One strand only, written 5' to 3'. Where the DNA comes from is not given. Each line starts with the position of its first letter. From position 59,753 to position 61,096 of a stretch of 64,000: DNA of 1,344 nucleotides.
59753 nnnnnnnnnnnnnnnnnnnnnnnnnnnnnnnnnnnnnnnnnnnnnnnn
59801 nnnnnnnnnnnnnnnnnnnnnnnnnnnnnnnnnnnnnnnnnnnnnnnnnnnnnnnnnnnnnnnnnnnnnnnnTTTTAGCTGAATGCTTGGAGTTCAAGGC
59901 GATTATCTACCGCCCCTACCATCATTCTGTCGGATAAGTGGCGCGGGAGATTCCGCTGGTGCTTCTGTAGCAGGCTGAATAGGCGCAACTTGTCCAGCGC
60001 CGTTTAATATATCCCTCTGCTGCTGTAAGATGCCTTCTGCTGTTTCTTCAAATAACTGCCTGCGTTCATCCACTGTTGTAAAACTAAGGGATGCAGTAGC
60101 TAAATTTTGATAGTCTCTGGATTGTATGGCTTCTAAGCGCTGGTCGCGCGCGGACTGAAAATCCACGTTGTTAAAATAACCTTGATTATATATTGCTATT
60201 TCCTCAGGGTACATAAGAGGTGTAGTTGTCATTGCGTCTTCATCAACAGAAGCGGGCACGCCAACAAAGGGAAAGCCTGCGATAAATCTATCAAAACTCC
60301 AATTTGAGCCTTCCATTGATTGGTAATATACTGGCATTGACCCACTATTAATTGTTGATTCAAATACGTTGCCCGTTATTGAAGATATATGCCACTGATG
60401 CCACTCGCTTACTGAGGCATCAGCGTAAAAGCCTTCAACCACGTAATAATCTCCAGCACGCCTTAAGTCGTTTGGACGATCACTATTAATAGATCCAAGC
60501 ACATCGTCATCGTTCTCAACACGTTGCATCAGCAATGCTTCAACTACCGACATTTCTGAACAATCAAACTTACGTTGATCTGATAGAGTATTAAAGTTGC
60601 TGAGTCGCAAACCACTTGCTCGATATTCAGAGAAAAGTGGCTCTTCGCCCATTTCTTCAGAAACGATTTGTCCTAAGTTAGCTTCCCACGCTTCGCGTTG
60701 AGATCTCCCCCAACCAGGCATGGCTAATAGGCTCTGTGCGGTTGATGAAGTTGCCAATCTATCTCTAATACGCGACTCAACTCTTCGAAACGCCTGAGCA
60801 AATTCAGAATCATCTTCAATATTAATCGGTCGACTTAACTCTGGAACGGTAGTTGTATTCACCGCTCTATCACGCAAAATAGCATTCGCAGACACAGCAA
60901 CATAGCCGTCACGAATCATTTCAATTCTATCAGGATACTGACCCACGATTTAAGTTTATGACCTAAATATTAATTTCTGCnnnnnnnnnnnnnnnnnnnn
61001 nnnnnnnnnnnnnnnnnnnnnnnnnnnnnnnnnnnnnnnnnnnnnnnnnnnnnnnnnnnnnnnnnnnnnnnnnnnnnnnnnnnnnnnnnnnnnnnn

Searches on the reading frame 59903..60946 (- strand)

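Call 52: search_protein_families(library=pfam, proteins=[window:59903-60946:-], max_evalue=0.01)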
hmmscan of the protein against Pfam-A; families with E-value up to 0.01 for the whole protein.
window:59903-60946:- (347 aa): 0 families

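Call 75: search_protein_families(library=ncbifam, proteins=[window:59903-60946:-], max_evalue=0.1)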
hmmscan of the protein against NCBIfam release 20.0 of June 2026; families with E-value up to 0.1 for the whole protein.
window:59903-60946:- (347 aa): 1 family
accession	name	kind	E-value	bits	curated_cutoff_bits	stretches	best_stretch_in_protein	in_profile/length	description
NF005381.0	PRK06924.1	equivalog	0.03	13.9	258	1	267-332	35-103/251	(S)-benzoin forming benzil reductase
